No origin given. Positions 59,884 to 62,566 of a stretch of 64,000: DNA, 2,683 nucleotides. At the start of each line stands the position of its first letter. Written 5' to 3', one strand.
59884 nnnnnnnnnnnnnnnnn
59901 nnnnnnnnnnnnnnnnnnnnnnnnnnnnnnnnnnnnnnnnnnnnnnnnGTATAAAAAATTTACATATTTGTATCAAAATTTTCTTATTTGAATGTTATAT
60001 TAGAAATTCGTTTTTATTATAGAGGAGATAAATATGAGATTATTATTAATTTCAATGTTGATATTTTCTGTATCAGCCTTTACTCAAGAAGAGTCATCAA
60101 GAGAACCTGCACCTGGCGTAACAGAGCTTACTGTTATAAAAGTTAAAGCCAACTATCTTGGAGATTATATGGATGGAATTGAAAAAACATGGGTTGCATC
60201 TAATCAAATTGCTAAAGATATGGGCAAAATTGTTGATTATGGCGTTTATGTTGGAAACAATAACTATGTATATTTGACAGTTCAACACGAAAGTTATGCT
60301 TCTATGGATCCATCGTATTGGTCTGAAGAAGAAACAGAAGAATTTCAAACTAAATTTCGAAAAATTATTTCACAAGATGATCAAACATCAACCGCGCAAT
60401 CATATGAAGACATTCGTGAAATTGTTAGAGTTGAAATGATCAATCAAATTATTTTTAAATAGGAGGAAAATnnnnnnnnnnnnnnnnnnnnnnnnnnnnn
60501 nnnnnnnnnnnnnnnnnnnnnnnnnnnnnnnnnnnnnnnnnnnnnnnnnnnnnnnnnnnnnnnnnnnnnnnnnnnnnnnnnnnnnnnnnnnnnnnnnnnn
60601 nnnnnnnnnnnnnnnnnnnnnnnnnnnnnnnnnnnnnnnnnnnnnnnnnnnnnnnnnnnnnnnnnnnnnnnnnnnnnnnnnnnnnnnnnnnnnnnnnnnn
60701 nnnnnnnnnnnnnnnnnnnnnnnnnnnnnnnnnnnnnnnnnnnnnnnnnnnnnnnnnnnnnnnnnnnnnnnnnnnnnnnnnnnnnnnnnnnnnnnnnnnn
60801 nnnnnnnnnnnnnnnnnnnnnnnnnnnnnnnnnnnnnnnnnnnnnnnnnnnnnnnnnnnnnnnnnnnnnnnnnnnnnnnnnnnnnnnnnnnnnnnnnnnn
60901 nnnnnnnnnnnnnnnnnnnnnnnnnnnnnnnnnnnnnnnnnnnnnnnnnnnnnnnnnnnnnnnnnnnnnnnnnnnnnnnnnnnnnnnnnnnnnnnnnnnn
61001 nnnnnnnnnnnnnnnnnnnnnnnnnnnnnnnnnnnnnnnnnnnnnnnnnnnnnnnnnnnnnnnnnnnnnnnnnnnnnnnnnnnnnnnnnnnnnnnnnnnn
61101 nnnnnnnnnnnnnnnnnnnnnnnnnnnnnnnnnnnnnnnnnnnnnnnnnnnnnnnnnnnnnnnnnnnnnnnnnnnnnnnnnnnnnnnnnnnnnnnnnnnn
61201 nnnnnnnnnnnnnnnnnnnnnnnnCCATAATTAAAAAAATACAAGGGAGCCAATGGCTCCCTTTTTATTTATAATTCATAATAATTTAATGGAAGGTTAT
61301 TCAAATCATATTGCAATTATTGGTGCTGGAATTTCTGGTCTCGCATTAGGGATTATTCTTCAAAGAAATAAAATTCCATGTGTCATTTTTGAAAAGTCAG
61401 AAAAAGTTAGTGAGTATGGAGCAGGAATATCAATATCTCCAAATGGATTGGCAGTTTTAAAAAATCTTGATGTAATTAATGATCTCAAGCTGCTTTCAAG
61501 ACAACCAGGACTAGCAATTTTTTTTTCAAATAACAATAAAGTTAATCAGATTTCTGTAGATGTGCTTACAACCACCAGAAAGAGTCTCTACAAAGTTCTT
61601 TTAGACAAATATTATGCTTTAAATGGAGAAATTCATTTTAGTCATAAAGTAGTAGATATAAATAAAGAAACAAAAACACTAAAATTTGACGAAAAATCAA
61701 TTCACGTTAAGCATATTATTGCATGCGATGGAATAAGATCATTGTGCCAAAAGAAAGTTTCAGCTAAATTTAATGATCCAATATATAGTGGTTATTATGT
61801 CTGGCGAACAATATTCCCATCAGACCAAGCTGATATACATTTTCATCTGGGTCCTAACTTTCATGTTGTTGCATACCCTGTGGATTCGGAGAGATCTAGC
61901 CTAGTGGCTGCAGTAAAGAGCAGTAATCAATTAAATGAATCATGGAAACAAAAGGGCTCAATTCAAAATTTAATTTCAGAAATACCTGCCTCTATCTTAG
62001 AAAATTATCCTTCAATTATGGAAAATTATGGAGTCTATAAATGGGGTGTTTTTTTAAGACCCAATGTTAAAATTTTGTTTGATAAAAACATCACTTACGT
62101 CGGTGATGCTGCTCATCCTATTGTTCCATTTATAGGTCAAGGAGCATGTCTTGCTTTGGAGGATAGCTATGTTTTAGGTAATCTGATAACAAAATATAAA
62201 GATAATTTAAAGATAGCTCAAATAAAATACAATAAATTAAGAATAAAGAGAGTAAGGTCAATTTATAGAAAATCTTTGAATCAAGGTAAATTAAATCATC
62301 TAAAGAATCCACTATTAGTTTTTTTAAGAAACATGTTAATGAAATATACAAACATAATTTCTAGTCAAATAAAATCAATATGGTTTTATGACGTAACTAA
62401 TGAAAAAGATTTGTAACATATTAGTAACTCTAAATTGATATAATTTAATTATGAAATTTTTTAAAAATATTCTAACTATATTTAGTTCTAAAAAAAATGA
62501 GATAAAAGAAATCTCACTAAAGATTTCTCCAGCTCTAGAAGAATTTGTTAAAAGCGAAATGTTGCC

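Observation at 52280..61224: TonB-dependent-receptor locus with tethered M64-like zincin, esterase lipoprotein and secreted alpha+beta proteins: candidate undescribed outer-membrane polymer-capture system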

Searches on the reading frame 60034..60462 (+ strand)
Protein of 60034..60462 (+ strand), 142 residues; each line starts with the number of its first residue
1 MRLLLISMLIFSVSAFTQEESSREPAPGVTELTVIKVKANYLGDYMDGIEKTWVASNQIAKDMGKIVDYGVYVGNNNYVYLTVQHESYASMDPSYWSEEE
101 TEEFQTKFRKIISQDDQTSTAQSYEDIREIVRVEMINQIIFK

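Call 3: search_protein_families(library=pfam, proteins=[window:60034-60462:+], max_evalue=0.1)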
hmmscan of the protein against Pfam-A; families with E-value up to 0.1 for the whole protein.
window:60034-60462:+ (142 aa): 0 families

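Call 4: search_protein_families(library=ncbifam, proteins=[window:60034-60462:+], max_evalue=0.1)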
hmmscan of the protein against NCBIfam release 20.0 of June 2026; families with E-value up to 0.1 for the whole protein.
window:60034-60462:+ (142 aa): 1 family
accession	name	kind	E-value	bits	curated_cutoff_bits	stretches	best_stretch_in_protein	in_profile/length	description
TIGR04342.1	EXLDI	subfamily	0.061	13.6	32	1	58-139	29-110/124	EXLDI protein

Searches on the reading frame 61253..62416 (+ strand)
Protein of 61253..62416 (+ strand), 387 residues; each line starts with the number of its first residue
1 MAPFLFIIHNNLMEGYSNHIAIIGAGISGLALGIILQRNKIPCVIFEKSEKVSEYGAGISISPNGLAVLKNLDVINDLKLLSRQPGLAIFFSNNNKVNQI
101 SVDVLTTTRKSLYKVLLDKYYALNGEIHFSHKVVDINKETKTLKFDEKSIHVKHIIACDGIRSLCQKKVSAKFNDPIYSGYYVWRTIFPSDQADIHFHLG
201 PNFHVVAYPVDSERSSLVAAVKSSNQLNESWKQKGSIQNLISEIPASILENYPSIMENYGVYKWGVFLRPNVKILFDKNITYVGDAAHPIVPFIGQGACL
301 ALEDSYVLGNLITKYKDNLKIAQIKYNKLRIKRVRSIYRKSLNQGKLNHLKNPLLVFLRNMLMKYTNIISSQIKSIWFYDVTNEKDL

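Call 3: search_protein_families(library=pfam, proteins=[window:61253-62416:+], max_evalue=0.1)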
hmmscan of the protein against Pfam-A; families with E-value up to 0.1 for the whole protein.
window:61253-62416:+ (387 aa): 9 families
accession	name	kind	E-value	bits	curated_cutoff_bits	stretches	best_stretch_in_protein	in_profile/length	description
PF01494.25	FAD_binding_3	-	1.7e-18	67.4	22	1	20-312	4-318/349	FAD binding domain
PF08491.16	SE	-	0.00011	21.8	20.1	1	155-323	5-175/276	Squalene epoxidase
PF13450.12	NAD_binding_8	-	0.00025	21.7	21.9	1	22-52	1-31/68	NAD(P)-binding Rossmann-like domain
PF01266.30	DAO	-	0.00038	20.5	27.9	1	20-53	2-35/353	FAD dependent oxidoreductase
PF07992.20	Pyr_redox_2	-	0.0044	16.9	26.1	1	19-160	2-108/291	Pyridine nucleotide-disulphide oxidoreductase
PF13738.12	Pyr_redox_3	-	0.0097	15.6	30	1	22-52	2-33/305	Pyridine nucleotide-disulphide oxidoreductase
PF03486.20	HI0933_like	-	0.015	15.2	50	0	19-54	2-37/244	HI0933-like protein Rossmann domain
PF00890.30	FAD_binding_2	-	0.016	14.9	20.4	1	20-52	2-34/414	FAD binding domain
PF01210.29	NAD_Gly3P_dh_N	-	0.098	13.1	23.1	0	20-53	2-35/158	NAD-dependent glycerol-3-phosphate dehydrogenase N-terminus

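Call 4: search_protein_families(library=ncbifam, proteins=[window:61253-62416:+], max_evalue=0.1)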
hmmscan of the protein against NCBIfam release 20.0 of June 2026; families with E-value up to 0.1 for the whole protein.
window:61253-62416:+ (387 aa): 84 families (the best 25 are shown)
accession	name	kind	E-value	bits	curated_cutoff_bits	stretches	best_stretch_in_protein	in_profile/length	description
NF005243.0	PRK06753.1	equivalog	1.8e-48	165.3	365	1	19-375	2-367/374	hypothetical protein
NF006021.0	PRK08163.1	equivalog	2.1e-39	135.7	459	1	18-385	6-393/398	3-hydroxybenzoate 6-monooxygenase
NF005313.0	PRK06847.1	subfamily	9.1e-37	126.9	372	1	18-347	5-350/375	hypothetical protein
NF033623.1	urate_HpxO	equivalog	1.3e-35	123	500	1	20-353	2-351/381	FAD-dependent urate hydroxylase HpxO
NF005062.0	PRK06475.1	equivalog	2.9e-35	121.9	524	1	18-381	4-395/401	FAD-binding protein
NF005720.0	PRK07538.1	subfamily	2.1e-28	99.4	400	1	18-343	3-363/418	hypothetical protein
NF005566.0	PRK07236.1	subfamily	1.3e-22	80.2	333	2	18-220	7-220/386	hypothetical protein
TIGR03219.1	salicylate_mono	equivalog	6.9e-21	74.4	446.35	1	19-383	2-405/414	salicylate 1-monooxygenase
NF053548.1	violacein_VioC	equivalog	8.8e-17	61.3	760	2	276-381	297-398/429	NADP-dependent violacein biosynthesis oxygenase VioC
NF006091.0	PRK08243.1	subfamily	8.5e-16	57.7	351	1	19-349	4-351/393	4-hydroxybenzoate 3-monooxygenase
NF006101.0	PRK08255.1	equivalog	9.2e-16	57.1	1078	1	19-340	2-331/768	bifunctional salicylyl-CoA 5-hydroxylase/oxidoreductase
TIGR01988.1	Ubi-OHases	subfamily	1.9e-12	46.7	224.65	1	19-370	1-375/387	ubiquinone biosynthesis hydroxylase, UbiH/UbiF/VisC/COQ6 family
TIGR01984.1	UbiH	equivalog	6.8e-12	44.9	392.2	2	20-173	2-172/382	2-octaprenyl-6-methoxyphenyl hydroxylase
TIGR02032.1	GG-red-SF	subfamily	1e-11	45.1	158.8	1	22-303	5-288/297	geranylgeranyl reductase family protein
NF004832.0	PRK06184.1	subfamily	1.2e-11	44.1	476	1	19-174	8-182/506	hypothetical protein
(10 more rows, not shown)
